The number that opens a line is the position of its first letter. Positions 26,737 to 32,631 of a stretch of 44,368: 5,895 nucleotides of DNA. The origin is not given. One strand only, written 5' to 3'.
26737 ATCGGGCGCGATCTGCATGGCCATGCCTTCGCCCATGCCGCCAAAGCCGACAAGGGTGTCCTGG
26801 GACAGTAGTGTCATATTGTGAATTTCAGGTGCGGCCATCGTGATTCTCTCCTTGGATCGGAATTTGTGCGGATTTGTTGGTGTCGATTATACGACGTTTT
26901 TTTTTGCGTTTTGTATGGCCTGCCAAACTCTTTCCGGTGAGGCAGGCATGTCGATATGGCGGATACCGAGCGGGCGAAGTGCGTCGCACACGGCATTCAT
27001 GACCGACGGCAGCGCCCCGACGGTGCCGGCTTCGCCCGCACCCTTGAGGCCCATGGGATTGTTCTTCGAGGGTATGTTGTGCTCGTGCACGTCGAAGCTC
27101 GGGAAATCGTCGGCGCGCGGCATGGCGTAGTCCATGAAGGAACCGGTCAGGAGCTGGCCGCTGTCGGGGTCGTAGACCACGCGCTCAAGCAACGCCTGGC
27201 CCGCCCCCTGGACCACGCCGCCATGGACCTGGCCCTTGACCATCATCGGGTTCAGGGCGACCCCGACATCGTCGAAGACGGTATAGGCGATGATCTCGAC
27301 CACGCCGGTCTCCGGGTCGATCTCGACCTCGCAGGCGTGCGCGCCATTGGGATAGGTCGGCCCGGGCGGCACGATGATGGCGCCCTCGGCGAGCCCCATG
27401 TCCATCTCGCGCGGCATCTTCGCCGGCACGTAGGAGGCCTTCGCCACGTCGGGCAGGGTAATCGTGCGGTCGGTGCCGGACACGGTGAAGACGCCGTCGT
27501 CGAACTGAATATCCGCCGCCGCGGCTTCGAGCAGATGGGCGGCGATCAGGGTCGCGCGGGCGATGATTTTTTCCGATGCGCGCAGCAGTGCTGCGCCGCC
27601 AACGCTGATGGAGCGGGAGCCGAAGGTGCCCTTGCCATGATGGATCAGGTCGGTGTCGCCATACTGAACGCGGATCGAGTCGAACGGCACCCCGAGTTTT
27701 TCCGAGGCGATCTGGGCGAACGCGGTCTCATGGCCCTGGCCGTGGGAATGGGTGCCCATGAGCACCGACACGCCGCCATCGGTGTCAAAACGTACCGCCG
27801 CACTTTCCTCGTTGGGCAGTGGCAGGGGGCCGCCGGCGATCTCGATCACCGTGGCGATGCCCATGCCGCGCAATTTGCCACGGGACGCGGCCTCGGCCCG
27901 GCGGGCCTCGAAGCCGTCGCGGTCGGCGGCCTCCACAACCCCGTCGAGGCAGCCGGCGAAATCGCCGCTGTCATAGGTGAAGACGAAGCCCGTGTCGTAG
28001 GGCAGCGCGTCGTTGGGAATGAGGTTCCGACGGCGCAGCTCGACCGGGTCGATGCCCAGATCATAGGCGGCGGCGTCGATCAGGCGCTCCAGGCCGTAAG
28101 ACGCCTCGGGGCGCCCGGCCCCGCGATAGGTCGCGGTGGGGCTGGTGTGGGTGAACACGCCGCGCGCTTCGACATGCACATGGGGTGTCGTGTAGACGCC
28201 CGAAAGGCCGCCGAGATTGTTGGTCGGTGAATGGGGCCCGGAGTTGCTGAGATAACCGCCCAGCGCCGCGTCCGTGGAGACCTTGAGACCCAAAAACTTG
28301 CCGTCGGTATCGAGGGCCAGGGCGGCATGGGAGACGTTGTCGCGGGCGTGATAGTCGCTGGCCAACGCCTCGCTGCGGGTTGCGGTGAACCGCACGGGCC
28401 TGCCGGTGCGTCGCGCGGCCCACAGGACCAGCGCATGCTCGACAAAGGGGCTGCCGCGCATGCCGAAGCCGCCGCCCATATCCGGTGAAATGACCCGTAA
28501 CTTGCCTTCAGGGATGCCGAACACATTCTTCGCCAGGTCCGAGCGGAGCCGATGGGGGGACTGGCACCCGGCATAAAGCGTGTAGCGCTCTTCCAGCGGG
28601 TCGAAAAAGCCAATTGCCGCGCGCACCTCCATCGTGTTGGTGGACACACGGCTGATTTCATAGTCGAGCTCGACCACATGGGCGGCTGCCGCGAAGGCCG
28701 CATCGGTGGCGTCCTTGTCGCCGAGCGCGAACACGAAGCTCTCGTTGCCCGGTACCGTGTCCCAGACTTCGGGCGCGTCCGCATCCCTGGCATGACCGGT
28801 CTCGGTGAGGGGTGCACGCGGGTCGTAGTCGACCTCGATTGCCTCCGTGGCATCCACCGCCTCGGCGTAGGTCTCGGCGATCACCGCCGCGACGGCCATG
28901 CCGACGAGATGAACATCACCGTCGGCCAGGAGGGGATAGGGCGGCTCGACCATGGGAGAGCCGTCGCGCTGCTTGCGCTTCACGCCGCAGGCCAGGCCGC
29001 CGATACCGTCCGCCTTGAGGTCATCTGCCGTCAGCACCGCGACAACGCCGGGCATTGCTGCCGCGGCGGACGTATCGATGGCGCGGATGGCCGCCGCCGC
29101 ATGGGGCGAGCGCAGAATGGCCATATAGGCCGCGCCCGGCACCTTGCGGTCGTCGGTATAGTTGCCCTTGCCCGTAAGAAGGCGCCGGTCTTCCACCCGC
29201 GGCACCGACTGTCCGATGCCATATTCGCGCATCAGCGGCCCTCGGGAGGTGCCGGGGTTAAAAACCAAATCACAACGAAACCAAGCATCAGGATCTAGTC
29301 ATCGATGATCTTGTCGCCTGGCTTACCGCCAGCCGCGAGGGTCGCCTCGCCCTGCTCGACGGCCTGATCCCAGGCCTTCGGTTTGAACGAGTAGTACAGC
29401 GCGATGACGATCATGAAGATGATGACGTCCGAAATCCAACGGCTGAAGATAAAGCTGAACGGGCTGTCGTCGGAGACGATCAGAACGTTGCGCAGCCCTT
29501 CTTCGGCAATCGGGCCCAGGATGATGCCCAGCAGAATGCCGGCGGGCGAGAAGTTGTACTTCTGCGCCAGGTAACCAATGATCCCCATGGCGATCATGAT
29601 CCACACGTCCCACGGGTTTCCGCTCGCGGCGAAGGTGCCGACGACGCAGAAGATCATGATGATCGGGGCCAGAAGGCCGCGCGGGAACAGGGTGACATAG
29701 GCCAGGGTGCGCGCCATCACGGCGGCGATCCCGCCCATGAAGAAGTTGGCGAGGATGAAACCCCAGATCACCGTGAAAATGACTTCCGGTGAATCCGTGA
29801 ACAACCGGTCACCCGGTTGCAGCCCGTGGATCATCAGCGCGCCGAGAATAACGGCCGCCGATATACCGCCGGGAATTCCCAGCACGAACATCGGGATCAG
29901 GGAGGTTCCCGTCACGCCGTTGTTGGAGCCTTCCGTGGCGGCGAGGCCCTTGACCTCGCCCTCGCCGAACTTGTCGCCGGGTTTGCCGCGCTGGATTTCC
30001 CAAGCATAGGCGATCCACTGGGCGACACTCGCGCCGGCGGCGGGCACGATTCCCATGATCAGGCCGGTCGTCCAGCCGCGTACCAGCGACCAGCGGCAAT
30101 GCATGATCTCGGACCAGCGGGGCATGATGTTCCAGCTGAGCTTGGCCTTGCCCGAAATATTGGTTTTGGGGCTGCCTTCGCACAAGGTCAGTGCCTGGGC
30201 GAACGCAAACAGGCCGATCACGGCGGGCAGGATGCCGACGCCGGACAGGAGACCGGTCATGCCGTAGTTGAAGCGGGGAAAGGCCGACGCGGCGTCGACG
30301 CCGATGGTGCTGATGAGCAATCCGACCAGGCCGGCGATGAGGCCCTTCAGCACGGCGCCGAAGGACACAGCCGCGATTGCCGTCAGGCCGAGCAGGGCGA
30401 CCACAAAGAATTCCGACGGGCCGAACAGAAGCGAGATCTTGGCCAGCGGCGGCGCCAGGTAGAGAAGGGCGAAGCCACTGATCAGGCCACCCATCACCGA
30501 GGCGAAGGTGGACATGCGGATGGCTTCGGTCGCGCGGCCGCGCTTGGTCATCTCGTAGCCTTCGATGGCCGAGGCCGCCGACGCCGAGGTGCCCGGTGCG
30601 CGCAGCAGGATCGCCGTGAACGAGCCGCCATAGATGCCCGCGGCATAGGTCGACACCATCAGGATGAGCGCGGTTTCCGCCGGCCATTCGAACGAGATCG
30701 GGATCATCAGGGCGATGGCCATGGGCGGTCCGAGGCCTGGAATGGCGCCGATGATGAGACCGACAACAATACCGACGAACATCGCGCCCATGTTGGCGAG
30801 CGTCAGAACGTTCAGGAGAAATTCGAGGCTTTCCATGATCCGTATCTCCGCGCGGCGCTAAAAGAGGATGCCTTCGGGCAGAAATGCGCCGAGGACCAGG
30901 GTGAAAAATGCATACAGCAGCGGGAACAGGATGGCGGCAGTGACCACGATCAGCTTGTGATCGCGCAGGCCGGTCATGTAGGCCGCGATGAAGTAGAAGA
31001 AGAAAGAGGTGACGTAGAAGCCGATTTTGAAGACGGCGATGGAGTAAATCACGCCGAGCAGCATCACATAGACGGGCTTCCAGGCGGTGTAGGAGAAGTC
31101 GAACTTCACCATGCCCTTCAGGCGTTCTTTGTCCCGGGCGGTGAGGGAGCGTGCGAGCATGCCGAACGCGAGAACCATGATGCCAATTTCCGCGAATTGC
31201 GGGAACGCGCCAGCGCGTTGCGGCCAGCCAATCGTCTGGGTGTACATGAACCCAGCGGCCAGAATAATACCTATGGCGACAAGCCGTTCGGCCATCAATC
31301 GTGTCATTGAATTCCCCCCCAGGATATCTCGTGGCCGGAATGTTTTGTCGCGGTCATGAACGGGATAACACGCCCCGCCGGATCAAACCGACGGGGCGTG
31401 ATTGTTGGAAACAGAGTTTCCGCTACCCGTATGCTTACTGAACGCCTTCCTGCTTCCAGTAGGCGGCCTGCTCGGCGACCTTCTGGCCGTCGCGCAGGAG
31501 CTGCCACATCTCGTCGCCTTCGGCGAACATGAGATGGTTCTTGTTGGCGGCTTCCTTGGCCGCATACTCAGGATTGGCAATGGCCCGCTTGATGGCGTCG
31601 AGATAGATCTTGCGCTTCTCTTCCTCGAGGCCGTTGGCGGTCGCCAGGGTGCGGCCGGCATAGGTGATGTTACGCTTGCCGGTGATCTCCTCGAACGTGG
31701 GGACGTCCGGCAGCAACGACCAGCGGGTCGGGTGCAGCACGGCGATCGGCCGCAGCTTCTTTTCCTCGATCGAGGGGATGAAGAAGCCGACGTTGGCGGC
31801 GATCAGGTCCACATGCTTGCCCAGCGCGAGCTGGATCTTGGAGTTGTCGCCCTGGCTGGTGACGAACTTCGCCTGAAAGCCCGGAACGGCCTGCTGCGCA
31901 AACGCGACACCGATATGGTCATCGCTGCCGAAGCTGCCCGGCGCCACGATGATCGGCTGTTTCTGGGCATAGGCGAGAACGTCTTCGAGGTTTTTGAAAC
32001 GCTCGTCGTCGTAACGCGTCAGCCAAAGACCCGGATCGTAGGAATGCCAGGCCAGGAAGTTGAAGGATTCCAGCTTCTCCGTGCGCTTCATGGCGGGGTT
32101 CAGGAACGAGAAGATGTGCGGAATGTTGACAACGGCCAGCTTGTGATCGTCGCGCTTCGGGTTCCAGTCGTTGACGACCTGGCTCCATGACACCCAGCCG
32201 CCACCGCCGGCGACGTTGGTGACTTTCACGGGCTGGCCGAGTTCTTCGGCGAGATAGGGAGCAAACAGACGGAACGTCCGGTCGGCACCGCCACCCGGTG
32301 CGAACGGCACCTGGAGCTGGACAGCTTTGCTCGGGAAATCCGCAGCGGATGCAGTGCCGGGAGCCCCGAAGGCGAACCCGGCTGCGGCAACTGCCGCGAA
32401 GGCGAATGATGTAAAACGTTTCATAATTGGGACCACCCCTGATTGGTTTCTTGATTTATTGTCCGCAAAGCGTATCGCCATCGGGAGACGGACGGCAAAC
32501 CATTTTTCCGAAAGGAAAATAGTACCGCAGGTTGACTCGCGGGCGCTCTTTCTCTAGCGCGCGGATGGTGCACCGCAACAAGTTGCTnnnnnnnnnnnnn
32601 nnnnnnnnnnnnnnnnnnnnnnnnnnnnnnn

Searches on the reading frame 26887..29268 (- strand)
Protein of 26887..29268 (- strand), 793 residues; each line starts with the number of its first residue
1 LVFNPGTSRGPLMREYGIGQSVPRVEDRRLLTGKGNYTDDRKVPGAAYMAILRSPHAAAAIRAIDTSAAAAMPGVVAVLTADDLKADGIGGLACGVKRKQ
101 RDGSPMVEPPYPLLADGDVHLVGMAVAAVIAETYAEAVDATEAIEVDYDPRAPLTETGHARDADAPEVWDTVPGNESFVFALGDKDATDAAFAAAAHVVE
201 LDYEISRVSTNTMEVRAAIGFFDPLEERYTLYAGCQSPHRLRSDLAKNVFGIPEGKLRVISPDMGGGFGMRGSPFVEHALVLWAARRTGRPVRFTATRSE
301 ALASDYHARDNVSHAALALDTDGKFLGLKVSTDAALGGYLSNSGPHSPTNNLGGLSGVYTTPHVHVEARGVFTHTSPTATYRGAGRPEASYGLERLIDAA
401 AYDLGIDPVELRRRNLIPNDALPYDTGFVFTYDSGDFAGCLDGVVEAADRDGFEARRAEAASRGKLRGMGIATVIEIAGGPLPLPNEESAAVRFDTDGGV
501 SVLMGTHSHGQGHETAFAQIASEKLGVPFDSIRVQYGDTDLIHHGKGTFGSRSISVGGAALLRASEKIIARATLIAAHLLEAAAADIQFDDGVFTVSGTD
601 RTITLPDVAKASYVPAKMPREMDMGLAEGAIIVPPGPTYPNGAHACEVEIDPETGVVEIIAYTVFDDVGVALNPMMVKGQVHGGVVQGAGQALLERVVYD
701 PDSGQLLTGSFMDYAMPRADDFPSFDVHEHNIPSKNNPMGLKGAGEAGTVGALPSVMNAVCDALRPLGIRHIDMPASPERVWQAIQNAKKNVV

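Call 65: search_protein_families(library=pfam, proteins=[window:26887-29268:-], max_evalue=0.001)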
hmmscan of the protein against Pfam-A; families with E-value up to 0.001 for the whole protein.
window:26887-29268:- (793 aa): 3 families
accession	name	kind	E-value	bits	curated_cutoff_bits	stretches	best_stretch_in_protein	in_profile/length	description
PF20256.3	MoCoBD_2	-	7.7e-85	285.3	27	1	446-723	4-283/283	Molybdopterin cofactor-binding domain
PF02738.23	MoCoBD_1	-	5.6e-67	225.8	27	1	173-416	6-244/244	Molybdopterin cofactor-binding domain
PF01315.27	Ald_Xan_dh_C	-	3.3e-25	89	31.3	1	32-151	1-109/110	Aldehyde oxidase and xanthine dehydrogenase, a/b hammerhead domain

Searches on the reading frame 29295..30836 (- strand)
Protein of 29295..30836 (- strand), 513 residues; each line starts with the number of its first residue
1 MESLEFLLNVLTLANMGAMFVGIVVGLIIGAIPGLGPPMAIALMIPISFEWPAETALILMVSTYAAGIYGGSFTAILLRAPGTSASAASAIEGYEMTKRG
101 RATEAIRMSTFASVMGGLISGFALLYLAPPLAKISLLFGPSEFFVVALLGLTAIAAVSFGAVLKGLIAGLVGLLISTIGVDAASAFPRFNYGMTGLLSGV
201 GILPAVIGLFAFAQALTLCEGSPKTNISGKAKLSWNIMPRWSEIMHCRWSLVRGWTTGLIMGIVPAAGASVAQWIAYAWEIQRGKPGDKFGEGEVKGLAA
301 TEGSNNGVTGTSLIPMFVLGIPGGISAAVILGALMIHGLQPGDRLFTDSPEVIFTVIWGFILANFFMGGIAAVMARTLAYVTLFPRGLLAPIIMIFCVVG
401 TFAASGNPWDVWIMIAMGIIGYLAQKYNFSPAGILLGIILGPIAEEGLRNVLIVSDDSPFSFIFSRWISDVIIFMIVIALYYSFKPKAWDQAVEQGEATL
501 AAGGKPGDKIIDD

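Call 65: search_protein_families(library=pfam, proteins=[window:29295-30836:-], max_evalue=0.001)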
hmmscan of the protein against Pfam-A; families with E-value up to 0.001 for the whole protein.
window:29295-30836:- (513 aa): 1 family
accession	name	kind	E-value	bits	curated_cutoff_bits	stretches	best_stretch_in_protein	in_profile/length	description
PF01970.21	TctA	-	3e-131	438.4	28.9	1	17-435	2-422/423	Tripartite tricarboxylate transporter TctA family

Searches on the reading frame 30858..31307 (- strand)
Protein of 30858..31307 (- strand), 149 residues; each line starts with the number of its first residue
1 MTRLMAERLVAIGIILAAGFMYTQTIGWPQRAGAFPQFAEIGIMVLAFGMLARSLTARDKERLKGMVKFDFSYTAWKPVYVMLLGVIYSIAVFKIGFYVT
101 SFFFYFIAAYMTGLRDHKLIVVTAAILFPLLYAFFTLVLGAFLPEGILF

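Call 17: search_protein_families(library=pfam, proteins=[window:30858-31307:-], max_evalue=0.01)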
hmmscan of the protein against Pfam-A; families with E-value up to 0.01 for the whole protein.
window:30858-31307:- (149 aa): 1 family
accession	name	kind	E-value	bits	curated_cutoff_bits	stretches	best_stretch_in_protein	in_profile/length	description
PF07331.16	TctB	-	1.8e-09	38.3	29.1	1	10-144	3-137/137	Tripartite tricarboxylate transporter TctB family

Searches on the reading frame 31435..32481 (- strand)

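Call 17: search_protein_families(library=pfam, proteins=[window:31435-32481:-], max_evalue=0.01)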
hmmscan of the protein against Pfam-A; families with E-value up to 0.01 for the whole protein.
window:31435-32481:- (348 aa): 1 family
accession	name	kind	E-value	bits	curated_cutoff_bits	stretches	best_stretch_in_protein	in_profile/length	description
PF03401.19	TctC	-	1.1e-17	64.9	27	1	70-331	2-260/274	Tripartite tricarboxylate transporter family receptor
